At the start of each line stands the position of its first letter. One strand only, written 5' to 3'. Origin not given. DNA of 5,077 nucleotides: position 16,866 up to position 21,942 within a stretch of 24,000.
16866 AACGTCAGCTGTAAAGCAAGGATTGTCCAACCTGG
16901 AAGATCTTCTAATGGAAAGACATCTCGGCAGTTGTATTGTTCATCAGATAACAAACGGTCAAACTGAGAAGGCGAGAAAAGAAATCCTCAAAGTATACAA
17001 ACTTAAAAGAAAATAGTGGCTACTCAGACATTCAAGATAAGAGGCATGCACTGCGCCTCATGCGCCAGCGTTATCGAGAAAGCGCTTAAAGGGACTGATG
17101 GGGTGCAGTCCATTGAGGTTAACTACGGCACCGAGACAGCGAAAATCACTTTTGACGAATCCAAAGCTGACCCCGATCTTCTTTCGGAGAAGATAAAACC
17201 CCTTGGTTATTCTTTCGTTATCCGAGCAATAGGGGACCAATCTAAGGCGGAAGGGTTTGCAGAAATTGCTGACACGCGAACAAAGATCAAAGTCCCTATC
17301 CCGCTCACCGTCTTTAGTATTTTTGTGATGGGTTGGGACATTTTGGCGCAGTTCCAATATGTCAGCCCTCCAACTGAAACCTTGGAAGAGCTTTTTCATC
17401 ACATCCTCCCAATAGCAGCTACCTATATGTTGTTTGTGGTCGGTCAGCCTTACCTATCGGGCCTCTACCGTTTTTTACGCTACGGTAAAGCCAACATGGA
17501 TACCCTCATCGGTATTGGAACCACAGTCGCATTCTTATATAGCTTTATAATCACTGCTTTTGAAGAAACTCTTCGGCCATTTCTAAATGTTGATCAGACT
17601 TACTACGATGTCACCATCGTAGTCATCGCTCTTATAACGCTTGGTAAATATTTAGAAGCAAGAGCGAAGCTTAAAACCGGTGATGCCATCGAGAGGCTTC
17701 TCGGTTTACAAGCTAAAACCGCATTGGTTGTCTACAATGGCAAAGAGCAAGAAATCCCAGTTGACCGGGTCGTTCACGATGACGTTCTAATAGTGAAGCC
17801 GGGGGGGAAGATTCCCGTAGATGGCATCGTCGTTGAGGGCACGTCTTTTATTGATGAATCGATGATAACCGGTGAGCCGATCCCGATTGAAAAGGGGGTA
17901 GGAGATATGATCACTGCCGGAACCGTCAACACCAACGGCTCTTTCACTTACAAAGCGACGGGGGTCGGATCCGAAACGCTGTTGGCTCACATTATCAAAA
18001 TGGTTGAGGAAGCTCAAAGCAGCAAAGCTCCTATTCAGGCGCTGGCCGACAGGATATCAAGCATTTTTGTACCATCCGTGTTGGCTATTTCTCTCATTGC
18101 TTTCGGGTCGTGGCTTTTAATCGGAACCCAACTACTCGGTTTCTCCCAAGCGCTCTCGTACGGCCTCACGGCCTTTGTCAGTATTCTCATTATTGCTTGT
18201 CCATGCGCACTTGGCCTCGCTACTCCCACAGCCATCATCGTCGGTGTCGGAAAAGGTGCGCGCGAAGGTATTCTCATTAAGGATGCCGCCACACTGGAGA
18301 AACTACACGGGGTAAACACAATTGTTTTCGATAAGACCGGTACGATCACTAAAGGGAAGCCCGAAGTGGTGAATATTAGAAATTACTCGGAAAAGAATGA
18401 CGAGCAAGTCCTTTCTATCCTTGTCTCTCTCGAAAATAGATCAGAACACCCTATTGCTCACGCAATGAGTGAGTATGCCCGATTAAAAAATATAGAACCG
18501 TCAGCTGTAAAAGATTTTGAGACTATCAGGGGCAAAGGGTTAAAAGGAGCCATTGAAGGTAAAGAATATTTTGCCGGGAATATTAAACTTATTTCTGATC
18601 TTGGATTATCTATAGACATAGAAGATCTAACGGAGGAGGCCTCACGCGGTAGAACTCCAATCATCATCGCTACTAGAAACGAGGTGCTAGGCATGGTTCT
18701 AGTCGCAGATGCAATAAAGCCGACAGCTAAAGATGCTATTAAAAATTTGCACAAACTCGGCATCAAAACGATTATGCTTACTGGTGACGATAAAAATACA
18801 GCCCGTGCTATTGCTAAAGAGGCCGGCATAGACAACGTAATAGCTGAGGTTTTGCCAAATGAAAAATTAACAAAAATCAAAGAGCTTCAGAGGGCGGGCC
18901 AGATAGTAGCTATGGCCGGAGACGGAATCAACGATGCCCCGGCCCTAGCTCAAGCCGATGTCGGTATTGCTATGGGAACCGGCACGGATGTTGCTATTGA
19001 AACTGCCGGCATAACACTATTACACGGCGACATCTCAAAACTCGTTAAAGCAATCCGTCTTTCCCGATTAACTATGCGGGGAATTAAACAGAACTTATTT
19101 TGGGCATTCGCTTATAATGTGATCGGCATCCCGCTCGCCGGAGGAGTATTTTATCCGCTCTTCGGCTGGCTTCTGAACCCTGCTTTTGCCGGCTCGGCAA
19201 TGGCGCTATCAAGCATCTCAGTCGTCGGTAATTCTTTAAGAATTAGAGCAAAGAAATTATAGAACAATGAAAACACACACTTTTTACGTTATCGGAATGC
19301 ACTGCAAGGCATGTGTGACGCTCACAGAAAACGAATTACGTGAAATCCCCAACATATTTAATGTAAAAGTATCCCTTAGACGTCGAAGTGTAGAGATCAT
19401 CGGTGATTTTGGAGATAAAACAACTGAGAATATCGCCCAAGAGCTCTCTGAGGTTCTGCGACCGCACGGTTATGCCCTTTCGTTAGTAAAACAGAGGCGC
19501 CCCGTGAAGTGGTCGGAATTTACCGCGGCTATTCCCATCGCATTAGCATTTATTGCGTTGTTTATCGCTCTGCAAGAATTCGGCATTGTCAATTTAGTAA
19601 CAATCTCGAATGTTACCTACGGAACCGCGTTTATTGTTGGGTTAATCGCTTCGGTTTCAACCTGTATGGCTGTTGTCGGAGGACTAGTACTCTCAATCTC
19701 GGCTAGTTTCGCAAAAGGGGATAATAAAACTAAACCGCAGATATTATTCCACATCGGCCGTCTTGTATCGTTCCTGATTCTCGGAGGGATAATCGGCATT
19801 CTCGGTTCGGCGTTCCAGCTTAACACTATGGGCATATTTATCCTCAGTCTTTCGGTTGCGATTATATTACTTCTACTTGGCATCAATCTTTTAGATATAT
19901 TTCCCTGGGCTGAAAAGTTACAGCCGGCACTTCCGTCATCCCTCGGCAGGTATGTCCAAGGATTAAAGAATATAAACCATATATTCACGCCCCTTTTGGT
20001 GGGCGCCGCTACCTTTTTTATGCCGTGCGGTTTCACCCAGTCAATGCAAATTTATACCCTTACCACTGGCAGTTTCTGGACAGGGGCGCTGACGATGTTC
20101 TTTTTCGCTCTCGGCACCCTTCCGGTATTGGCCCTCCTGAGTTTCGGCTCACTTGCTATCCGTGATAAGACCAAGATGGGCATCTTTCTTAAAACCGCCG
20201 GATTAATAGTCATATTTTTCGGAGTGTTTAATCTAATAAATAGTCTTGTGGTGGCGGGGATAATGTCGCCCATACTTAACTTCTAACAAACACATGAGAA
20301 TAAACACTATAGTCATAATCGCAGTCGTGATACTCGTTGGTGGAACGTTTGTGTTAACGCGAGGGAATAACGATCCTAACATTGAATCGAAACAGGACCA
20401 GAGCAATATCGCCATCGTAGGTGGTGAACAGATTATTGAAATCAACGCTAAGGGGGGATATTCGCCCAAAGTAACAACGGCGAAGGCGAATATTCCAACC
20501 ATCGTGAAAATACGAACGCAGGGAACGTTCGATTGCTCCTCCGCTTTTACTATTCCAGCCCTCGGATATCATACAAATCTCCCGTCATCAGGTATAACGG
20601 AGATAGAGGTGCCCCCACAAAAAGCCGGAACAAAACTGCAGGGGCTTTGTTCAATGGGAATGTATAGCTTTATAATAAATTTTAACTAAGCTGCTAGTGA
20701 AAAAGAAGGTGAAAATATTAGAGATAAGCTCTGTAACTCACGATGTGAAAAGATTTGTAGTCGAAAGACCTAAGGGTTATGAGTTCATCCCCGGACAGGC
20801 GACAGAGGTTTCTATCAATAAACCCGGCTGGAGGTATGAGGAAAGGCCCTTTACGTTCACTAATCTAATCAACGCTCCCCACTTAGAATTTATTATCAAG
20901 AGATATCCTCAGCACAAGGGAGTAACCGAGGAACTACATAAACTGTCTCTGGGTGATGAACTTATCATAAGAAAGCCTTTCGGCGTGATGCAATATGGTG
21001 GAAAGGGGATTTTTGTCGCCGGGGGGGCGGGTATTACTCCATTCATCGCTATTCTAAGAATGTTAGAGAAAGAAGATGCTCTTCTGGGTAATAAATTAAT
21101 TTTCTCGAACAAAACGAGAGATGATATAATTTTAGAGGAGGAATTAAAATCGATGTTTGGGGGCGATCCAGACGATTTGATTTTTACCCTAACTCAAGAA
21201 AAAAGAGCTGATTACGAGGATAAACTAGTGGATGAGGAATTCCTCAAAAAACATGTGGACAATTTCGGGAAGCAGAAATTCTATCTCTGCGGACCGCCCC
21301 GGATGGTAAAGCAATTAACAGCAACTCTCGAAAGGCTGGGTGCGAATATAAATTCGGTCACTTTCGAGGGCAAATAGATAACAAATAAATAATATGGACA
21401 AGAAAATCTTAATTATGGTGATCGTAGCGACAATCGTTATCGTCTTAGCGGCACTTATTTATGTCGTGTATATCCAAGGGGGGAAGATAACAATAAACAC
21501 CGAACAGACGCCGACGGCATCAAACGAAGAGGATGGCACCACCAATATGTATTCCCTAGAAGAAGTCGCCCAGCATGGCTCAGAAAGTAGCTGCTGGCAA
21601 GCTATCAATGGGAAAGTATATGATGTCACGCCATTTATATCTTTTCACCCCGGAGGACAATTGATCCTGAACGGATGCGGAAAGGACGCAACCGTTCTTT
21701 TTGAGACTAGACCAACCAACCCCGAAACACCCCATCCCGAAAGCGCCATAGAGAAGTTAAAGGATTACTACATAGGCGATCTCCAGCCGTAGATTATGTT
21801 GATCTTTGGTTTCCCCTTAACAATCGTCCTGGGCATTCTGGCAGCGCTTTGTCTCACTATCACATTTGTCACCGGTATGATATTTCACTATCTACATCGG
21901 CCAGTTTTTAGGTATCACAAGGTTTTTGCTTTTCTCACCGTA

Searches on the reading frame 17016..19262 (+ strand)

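Call 32: search_protein_families(library=pfam, proteins=[window:17016-19262:+], max_evalue=0.001)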
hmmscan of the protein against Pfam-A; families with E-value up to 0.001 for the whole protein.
window:17016-19262:+ (748 aa): 5 families
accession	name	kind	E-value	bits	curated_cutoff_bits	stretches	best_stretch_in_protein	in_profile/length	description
PF00122.25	E1-E2_ATPase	-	1.1e-57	194.9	28.1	1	231-416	2-180/181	E1-E2 ATPase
PF00702.32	Hydrolase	-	1.5e-36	127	26.4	1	434-648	2-191/191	haloacid dehalogenase-like hydrolase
PF00403.32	HMA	-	3e-18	66.4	24.8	1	5-65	1-61/62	Heavy-metal-associated domain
PF08282.18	Hydrolase_3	-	5.1e-06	26.8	20.9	0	622-665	197-240/255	haloacid dehalogenase-like hydrolase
PF12710.13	HAD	-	3.9e-05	24.6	27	1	534-644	53-188/189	haloacid dehalogenase-like hydrolase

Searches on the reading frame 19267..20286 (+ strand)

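Call 32: search_protein_families(library=pfam, proteins=[window:19267-20286:+], max_evalue=0.001)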
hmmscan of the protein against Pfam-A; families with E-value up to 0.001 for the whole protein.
window:19267-20286:+ (339 aa): 2 families
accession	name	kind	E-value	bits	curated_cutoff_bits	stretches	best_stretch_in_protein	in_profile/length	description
PF13386.12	DsbD_2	-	5.5e-34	118.3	24.9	1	120-320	1-198/199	Cytochrome C biogenesis protein transmembrane region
PF00403.32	HMA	-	3.8e-07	30.8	24.8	1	5-64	1-56/62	Heavy-metal-associated domain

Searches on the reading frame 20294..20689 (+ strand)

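Call 32: search_protein_families(library=pfam, proteins=[window:20294-20689:+], max_evalue=0.001)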
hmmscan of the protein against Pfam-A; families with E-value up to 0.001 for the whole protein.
window:20294-20689:+ (131 aa): 1 family
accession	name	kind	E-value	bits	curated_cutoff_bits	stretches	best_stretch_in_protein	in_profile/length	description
PF13473.12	Cupredoxin_1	-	4.5e-08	33.5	27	1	44-122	19-95/104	Cupredoxin-like domain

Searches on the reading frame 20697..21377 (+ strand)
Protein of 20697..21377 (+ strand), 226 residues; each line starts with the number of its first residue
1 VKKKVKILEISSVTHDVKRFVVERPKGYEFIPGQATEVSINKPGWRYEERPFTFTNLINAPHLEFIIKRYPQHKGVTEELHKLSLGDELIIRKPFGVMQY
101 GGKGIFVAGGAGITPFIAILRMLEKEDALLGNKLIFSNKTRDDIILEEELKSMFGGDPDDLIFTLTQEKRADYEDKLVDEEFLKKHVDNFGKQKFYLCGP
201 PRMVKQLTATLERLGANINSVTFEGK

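Call 32: search_protein_families(library=pfam, proteins=[window:20697-21377:+], max_evalue=0.001)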
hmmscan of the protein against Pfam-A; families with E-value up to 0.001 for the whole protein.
window:20697-21377:+ (226 aa): 4 families
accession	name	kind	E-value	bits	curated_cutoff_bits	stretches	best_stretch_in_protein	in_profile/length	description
PF00175.26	NAD_binding_1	-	2.1e-15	57.7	22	1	106-206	1-106/109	Oxidoreductase NAD-binding domain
PF00970.30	FAD_binding_6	-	2e-06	28.5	21.1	1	5-100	2-99/99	Oxidoreductase FAD-binding domain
PF08022.18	FAD_binding_8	-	9.8e-05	22.8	22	1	4-85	3-83/109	FAD-binding domain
PF08030.17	NAD_binding_6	-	0.0001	22.8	22.2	0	106-134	6-39/156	Ferric reductase NAD binding domain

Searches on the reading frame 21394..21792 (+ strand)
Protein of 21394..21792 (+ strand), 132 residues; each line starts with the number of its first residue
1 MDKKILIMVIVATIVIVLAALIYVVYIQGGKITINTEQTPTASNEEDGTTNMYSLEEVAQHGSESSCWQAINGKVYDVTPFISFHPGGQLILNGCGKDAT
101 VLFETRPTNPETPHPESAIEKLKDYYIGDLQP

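Call 32: search_protein_families(library=pfam, proteins=[window:21394-21792:+], max_evalue=0.001)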
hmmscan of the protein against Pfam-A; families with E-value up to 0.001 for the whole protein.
window:21394-21792:+ (132 aa): 1 family
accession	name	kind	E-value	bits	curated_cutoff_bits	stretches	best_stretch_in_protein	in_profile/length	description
PF00173.33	Cyt-b5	-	2.5e-22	79.1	23.7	1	54-130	1-73/74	Cytochrome b5-like Heme/Steroid binding domain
